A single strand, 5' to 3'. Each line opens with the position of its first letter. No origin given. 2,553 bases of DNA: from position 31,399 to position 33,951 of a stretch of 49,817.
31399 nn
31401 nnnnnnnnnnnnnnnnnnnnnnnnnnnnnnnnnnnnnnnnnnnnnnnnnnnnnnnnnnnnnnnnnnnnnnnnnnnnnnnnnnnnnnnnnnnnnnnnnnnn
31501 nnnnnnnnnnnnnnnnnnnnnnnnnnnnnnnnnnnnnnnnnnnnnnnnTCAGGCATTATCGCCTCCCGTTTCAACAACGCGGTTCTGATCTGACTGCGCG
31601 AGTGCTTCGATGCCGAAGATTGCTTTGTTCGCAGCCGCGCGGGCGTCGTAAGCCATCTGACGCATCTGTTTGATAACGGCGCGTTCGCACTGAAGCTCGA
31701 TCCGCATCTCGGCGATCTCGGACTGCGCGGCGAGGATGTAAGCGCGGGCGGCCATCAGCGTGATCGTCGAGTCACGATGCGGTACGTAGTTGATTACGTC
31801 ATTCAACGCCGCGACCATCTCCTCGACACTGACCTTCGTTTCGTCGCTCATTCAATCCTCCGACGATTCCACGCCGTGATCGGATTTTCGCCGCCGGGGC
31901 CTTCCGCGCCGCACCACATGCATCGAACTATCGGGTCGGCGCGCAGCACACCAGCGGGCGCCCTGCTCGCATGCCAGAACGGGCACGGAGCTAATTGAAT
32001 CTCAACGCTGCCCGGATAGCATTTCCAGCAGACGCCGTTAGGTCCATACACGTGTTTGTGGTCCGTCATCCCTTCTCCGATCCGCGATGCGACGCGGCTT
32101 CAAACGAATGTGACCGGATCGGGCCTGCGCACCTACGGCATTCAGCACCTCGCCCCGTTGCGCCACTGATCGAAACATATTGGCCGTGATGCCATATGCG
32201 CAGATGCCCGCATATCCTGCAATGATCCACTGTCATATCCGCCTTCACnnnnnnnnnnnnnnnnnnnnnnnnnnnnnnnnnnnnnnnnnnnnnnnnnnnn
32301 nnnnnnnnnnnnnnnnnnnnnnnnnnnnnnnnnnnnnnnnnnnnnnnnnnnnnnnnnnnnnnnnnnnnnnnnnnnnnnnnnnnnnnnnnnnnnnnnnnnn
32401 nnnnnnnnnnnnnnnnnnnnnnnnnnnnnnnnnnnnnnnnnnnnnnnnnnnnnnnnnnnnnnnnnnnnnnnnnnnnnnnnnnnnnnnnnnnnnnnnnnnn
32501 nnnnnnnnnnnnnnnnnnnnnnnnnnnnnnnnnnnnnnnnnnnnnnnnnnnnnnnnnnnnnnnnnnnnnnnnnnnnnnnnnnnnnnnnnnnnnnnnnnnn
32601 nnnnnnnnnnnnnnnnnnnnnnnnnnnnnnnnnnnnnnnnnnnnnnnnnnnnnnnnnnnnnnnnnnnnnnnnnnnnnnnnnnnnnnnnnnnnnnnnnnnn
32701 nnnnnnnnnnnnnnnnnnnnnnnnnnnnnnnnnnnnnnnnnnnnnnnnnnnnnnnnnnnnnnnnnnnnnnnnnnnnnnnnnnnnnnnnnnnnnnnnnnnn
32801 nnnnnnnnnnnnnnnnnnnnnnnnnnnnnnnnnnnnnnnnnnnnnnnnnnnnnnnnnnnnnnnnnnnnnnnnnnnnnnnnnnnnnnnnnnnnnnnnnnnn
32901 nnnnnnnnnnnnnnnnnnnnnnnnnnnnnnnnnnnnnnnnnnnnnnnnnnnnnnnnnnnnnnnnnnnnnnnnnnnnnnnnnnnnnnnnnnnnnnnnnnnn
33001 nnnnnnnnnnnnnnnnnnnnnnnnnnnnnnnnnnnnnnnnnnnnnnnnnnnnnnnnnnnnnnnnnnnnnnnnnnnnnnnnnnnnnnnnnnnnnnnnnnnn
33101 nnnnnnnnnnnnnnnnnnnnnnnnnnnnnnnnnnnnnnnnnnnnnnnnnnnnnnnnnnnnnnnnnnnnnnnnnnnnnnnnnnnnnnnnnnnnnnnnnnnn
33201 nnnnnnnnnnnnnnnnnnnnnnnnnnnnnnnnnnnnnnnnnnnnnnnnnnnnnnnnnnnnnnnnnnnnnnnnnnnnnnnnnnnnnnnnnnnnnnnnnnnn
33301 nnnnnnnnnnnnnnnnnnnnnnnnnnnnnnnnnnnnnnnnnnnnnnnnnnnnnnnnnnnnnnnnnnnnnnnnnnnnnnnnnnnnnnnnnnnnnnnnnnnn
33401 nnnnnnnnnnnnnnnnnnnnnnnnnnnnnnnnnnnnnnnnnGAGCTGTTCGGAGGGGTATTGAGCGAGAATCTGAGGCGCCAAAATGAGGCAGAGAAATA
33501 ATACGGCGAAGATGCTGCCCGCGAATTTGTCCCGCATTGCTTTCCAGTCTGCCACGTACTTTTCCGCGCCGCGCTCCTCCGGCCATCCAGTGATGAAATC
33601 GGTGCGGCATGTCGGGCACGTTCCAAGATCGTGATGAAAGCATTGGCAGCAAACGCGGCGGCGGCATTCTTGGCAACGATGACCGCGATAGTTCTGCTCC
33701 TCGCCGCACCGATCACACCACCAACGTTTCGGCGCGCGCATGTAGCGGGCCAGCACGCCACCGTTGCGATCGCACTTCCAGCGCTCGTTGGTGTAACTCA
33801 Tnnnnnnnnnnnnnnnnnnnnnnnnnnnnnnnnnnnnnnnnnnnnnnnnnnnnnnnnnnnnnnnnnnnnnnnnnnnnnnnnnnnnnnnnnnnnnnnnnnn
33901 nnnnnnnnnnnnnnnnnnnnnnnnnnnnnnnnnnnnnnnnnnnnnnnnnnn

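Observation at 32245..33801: Membrane-anchored protein with an N-terminal RING/treble-clef-like double zinc finger and a ~400-aa extracytoplasmic domain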

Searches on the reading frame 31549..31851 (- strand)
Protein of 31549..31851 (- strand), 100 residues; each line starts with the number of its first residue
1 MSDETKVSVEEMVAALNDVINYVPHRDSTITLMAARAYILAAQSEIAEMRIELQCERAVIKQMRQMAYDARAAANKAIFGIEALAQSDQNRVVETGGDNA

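Call 78: search_protein_families(library=padloc, proteins=[window:31549-31851:-], max_evalue=0.01)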
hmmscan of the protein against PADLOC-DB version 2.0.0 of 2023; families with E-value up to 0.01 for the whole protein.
window:31549-31851:- (100 aa): 1 family
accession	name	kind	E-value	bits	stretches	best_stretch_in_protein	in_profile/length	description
PDLC05054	PDC-S63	-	0.0098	13.7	1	34-81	98-145/190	-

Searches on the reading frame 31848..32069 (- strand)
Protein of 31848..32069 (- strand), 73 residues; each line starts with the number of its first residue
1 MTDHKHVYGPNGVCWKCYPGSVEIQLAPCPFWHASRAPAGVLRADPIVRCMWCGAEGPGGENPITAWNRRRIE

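Call 56: search_protein_families(library=pfam, proteins=[window:31848-32069:-], max_evalue=0.01)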
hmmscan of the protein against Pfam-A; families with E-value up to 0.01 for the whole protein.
window:31848-32069:- (73 aa): 0 families

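Call 78: search_protein_families(library=padloc, proteins=[window:31848-32069:-], max_evalue=0.01)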
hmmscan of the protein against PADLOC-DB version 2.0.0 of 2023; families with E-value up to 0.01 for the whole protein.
window:31848-32069:- (73 aa): 0 families

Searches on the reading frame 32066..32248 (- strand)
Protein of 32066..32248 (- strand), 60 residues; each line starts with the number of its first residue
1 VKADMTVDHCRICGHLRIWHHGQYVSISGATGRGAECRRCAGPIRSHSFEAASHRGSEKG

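Call 78: search_protein_families(library=padloc, proteins=[window:32066-32248:-], max_evalue=0.01)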
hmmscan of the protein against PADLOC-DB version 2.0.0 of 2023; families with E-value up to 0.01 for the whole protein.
window:32066-32248:- (60 aa): 0 families

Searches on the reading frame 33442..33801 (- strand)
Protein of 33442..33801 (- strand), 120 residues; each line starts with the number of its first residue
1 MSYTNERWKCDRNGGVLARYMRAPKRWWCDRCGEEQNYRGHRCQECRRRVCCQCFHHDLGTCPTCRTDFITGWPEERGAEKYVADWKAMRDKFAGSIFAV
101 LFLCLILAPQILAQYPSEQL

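Call 36: predict_structure(alignment_id=A5)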
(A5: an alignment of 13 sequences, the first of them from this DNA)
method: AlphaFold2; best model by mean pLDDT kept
length: 120 residues; sequences in the alignment: 13
mean_pLDDT: 68.8   pTM: 0.48
mean pLDDT of the five models: 68.8, 67.7, 62.6, 61.0, 53.5
residues with pLDDT >= 90: 11; 70-90: 42; 50-70: 47; < 50: 20
segments of 3 or more residues with pLDDT < 50: 1-3, 68-80
pLDDT, mean of each block of 10 residues (from residue 1): 58 71 77 88 88 88 66 42 60 65 68 55
secondary structure, 60 per line:
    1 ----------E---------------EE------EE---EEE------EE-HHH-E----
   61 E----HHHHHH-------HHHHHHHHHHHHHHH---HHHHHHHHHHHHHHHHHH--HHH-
elements in order: E40-42 H66-71 H79-93 H97-114

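Call 40: fold_search(model_id=the predicted structure, library=pdb)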
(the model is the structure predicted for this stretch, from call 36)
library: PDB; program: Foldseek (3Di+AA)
matches with E <= 10: 44; with E <= 0.001: 0
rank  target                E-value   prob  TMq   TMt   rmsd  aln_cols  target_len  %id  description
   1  1v5n_MODEL_1_A        8.5e-01  0.41  0.22  0.29   1.9        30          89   30  Solution Structure of DC1 Domain of PDI-like Hypothetical Protein from Arabidopsis thaliana (released 2004-05-25)
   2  3ky9_A                2.8e+00  0.10  0.22  0.06   4.2        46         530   28  Autoinhibited Vav1 (released 2010-02-23)
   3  4yat_B                3.2e+00  0.10  0.19  0.13   2.1        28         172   21  Crystal structure of TRIM24 PHD-bromodomain complexed with N-(1,3-dimethyl-2-oxo-2,3-dihydro-1H-1,3-benzodiazol-5-yl)- (released 2015-06-24)
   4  6v8o_I                3.4e+00  0.11  0.22  0.10   3.8        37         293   27  RSC core (released 2020-01-15)
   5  8cn0                  3.9e+00  0.08  0.21  0.06   4.2        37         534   24  Crystal structure of CREBBP-Y1482N histone acetyltransferase domain in complex with Coenzyme A (released 2024-03-06)
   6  3o33_C                4.4e+00  0.08  0.19  0.13   4.4        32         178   22  Crystal structure of TRIM24 PHD-Bromo in the free state (released 2010-12-15)
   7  8vyu_A                4.7e+00  0.08  0.23  0.11   7.8        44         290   25  Cryo-EM Structure of the BRAF WT monomer bound to PLX8394 (released 2025-05-28)
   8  6skf_Ax               4.7e+00  0.04  0.12  0.22   6.0        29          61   34  Cryo-EM Structure of T. kodakarensis 70S ribosome (released 2020-07-29)
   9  7lbm_a                5.4e+00  0.12  0.26  0.10   2.9        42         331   33  Structure of the human Mediator-bound transcription pre-initiation complex (released 2021-03-24)
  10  3u5m_K                5.4e+00  0.07  0.19  0.13   4.6        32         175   22  Crystal structure of TRIM33 PHD-Bromo in the free state (released 2012-01-18)
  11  2ecy_MODEL_1_A        5.4e+00  0.06  0.25  0.38   6.7        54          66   18  Solution structure of the Zinc finger, C3HC4 type (RING finger)" domain of TNF receptor-associated factor 3 (released 2008-02-26)
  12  3sow_A                5.7e+00  0.07  0.25  0.41   8.0        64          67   25  Structure of UHRF1 PHD finger in complex with histone H3K4me3 1-9 peptide (released 2011-08-03)
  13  3o34_A                5.7e+00  0.07  0.19  0.13   2.1        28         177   21  Crystal structure of TRIM24 PHD-Bromo complexed with H3(13-32)K23ac peptide (released 2010-12-15)
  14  9gd5_A                5.7e+00  0.07  0.19  0.13   2.0        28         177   21  Crystal structure of apo TRIM24 PHD-BRD in C121 space group (released 2025-08-13)
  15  3u5m_G                5.7e+00  0.06  0.19  0.13   4.6        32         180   22  Crystal structure of TRIM33 PHD-Bromo in the free state (released 2012-01-18)
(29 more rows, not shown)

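Call 49: search_protein_families(library=pfam, alignment_id=A5, max_evalue=10)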
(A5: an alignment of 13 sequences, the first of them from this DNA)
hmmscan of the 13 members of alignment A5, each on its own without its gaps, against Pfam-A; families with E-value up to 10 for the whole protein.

A. member 1, seq(120 aa): 1 family
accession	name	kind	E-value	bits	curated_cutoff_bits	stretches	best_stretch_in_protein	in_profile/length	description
PF14570.12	zf-RING_4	-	1.3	9.3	27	1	29-69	4-47/48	RING/Ubox like zinc-binding domain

B. families by the number of members that match (of 13 scanned): 10 families
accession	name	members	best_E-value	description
PF10058.14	Zn_ribbon_10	3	0.03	ER junction formation factor lunapark, zinc ribbon finger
PF07754.17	HVO_2753_ZBP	2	0.89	Small zinc finger protein HVO_2753-like, Zn-binding pocket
PF10218.14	SPRING1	1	0.056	SREBP regulating gene protein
PF18073.7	Zn_ribbon_LapB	1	0.083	Rubredoxin metal binding domain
PF24451.1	DUF7567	1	0.35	Family of unknown function (DUF7567)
PF14952.11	zf-tcix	1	0.4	Putative treble-clef, zinc-finger, Zn-binding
PF14445.12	Prok-RING_2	1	0.57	Prokaryotic RING finger family 2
PF01155.25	HypA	1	0.6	Hydrogenase/urease nickel incorporation, metallochaperone, hypA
PF14570.12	zf-RING_4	1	1.3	RING/Ubox like zinc-binding domain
PF09334.17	tRNA-synt_1g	1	1.8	tRNA synthetases class I (M)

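Call 50: search_solved_structures(query=A5, max_evalue=10)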
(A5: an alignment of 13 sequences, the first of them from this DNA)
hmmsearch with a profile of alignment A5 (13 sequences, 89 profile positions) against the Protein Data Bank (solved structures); distinct sequences matched with E-value up to 10: 13.
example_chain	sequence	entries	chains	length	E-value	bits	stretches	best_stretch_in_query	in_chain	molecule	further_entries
3j79_h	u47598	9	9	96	0.034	17.3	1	17-68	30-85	60S ribosomal protein eL43 | 60S ribosomal protein L37a | Large ribosomal subunit protein eL43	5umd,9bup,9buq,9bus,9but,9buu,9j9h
7mnv_B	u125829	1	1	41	0.068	16.4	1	13-44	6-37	E3 SUMO-protein ligase RanBP2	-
3jbn_Ah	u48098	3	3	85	0.074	16.3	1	17-63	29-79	60S ribosomal protein eL43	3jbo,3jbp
7mo1_B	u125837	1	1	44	0.12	15.6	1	15-44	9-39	Nuclear pore complex protein Nup153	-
7tv4_K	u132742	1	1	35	0.15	15.3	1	21-45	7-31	E3 ubiquitin-protein ligase RNF31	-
4owf_G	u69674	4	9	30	0.15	15.2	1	21-45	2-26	E3 ubiquitin-protein ligase RNF31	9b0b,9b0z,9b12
8hkx_S27A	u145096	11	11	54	0.17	15.1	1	6-32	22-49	30S ribosomal protein S27ae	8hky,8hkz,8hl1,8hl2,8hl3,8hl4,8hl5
9azj_E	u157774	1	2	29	0.21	14.8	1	22-45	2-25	E3 ubiquitin-protein ligase RNF31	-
3gj7_B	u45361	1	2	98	0.28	14.4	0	22-44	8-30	Nuclear pore complex protein Nup153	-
6tmf_Z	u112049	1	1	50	1.7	11.9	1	15-38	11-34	30S ribosomal protein S27ae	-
1zbd_B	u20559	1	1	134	3.3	11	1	24-51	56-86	RABPHILIN-3A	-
9fhl_C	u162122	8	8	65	4.5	10.6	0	8-51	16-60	Small zinc finger protein HVO-2753-like zinc-binding pocket domain-containing protein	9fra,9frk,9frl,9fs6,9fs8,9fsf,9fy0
3gj8_B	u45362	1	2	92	5.5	10.3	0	23-44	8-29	Nuclear pore complex protein Nup153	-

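Call 66: find_related_loci(query=A5, collection=viral_contigs, flank=3000)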
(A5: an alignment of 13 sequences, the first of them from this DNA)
Query A5 (120 aa) in viral_contigs; peptide patterns used: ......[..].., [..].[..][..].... (x = any residue, [..] = any of these).
14 stretches matched a pattern, but none encodes a relative of the query by tblastn (E <= 1e-3).

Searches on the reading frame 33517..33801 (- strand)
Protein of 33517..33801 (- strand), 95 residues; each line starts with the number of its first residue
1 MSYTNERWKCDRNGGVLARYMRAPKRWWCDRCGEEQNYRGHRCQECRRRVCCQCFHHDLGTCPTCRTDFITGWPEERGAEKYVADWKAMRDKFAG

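Call 25: find_homologous_proteins(query=window:33517-33801:-, max_evalue=10)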
Query seq(95 aa) (95 aa): 12 proteins with E <= 10 among 12 candidates.
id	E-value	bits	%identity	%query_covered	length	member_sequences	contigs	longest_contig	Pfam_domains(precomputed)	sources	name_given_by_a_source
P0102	5.2e-24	102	67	69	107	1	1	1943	-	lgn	-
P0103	9.1e-22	95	73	62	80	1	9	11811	-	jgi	jgi:hypothetical protein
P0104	1.0e-20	92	71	65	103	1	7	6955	-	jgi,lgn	jgi:hypothetical protein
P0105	2.6e-20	90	53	88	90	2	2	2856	-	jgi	jgi:hypothetical protein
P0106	6.5e-18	83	60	66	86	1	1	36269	-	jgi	jgi:hypothetical protein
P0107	3.7e-17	80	64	62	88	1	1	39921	-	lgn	-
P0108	8.2e-17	79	65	60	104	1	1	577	-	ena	-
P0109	1.9e-16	78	60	68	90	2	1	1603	-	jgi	jgi:hypothetical protein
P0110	2.1e-16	78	49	84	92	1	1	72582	-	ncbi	-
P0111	1.4e-14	72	59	64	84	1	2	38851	-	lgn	-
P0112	4.3e-14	70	63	59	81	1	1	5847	-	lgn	-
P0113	2.5e-13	68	55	72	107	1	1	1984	-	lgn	-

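Call 28: find_encoding_contigs(protein=P0110, flank=6000, max_places=2)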
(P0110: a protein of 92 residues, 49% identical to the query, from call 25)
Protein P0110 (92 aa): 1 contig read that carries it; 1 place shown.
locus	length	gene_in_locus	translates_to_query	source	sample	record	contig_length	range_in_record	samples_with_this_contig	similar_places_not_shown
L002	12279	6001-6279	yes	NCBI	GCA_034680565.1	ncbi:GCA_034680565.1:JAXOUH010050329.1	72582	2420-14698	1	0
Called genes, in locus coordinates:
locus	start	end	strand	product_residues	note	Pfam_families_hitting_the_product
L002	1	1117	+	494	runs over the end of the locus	PF00176:SNF2-rel_dom, PF00271:Helicase_C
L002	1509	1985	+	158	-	PF23984:DUF7307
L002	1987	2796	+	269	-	PF23977:Pam3_Gp34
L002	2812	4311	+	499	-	PF22548:AEP-TOTE, PF08708:PriCT_1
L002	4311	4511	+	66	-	-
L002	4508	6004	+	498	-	PF00580:UvrD-helicase, PF13245:AAA_19, PF13361:UvrD_C, PF13538:UvrD_C_2 (weak)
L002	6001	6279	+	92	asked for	-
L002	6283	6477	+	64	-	-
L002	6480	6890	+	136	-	-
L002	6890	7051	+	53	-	-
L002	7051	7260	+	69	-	-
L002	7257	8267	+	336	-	-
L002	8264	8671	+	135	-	-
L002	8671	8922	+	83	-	-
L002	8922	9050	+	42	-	-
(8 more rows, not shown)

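Call 29: find_encoding_contigs(protein=P0107, flank=6000, max_places=2)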
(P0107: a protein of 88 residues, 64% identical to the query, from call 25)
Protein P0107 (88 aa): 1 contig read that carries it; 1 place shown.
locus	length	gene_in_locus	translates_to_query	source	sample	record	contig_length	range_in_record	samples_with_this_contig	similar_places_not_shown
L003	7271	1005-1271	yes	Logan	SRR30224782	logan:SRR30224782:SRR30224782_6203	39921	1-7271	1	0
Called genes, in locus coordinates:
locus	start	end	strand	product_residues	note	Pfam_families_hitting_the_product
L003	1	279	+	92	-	?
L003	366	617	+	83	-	-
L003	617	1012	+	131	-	-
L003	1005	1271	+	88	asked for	-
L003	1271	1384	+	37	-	-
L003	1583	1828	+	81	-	-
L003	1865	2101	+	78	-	-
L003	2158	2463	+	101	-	-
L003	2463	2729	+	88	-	-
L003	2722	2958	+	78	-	-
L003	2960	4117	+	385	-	PF06420:Mgm101p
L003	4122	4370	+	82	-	-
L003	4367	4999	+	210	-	-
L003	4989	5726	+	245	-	-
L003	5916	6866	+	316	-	-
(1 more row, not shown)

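Call 48: search_protein_families(library=ncbifam, proteins=[P0103, P0110, P0102], max_evalue=1)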
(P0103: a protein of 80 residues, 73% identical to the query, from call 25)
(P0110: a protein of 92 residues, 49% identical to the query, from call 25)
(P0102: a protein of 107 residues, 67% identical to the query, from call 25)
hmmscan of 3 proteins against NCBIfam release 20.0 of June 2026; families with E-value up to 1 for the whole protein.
P0103 (80 aa): 1 family
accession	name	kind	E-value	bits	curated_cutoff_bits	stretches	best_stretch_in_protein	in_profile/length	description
TIGR03831.1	YgiT_finger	domain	0.0066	16.7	20.2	1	21-31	31-41/46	YgiT-type zinc finger protein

P0110 (92 aa): 1 family
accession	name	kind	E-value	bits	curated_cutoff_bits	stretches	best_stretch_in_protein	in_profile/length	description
NF045720.1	rubredox_RCKP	subfamily_domain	0.03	13.9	45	1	20-35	16-31/34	RCKP-type rubredoxin-like domain-containing protein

P0102 (107 aa): 0 families

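Call 53: find_encoding_contigs(protein=P0102, flank=3000, max_places=3)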
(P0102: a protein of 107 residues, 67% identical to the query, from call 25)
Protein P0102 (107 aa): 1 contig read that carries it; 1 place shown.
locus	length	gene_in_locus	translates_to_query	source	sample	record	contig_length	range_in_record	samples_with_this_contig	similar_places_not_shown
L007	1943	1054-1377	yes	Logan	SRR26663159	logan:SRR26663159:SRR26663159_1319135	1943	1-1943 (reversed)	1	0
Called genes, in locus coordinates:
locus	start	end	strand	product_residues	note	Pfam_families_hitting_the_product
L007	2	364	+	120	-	?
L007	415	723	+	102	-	-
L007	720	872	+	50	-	-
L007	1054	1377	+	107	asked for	-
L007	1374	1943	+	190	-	?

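Call 78: search_protein_families(library=padloc, proteins=[P0103], max_evalue=0.01)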
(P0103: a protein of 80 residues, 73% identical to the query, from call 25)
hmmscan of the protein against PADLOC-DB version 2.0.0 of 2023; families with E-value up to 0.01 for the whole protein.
P0103 (80 aa): 0 families
